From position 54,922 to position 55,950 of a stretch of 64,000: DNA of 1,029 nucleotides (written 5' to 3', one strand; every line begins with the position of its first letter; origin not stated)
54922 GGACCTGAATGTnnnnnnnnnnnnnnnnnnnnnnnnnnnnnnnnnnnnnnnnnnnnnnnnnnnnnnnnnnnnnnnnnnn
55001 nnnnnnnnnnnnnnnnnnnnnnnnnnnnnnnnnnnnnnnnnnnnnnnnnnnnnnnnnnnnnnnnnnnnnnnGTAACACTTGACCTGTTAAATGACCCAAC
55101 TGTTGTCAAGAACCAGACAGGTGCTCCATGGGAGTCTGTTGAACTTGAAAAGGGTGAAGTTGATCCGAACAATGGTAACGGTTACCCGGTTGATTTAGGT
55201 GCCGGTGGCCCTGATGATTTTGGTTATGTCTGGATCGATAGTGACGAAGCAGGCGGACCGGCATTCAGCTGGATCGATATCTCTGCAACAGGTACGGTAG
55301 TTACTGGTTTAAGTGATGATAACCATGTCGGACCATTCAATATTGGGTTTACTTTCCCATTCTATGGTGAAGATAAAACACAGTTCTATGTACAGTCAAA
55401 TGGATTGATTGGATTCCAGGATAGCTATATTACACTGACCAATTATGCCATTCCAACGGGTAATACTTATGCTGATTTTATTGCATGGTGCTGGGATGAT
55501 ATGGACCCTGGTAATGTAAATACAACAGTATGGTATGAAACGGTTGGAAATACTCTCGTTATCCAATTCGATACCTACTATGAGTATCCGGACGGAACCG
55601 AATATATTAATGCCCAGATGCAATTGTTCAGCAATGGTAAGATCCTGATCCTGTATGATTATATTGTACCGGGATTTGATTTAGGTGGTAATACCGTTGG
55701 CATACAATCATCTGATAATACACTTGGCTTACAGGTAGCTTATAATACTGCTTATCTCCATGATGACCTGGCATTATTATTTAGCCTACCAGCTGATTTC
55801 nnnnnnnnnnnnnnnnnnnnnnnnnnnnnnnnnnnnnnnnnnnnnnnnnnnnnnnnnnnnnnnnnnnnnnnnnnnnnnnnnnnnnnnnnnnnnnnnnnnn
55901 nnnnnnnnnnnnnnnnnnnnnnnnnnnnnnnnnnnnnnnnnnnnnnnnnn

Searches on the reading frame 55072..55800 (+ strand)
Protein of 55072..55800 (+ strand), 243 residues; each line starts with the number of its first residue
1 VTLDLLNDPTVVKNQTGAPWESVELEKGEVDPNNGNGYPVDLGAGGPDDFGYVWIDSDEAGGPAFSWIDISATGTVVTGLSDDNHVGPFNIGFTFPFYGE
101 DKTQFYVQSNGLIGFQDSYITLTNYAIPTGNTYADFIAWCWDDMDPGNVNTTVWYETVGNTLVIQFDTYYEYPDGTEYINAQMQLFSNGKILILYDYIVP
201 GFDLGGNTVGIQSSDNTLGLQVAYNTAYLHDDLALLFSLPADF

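Call 8: search_protein_families(library=pfam, proteins=[window:55072-55800:+], max_evalue=10)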
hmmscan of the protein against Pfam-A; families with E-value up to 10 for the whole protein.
seq(243 aa): 1 family
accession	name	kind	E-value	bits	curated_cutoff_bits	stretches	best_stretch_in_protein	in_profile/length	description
PF06119.19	NIDO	-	0.00055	20.4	25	1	104-163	2-58/186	Nidogen-like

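Call 10: search_solved_structures(query=window:55072-55800:+, max_evalue=10, show_alignments=3)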
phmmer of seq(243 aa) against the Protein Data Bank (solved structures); distinct sequences matched with E-value up to 10: 4.
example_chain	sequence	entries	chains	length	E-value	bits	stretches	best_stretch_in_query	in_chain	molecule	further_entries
4zck_A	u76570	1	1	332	0.62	12.5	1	101-150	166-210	GTP-binding protein TypA/BipA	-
5a9z_CA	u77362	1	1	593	1.3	11.4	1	101-150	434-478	BipA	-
8ewh_A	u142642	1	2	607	1.4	11.4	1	101-150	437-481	50S ribosomal subunit assembly factor BipA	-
5aa0_BZ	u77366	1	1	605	1.4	11.4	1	101-150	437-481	GTP-binding protein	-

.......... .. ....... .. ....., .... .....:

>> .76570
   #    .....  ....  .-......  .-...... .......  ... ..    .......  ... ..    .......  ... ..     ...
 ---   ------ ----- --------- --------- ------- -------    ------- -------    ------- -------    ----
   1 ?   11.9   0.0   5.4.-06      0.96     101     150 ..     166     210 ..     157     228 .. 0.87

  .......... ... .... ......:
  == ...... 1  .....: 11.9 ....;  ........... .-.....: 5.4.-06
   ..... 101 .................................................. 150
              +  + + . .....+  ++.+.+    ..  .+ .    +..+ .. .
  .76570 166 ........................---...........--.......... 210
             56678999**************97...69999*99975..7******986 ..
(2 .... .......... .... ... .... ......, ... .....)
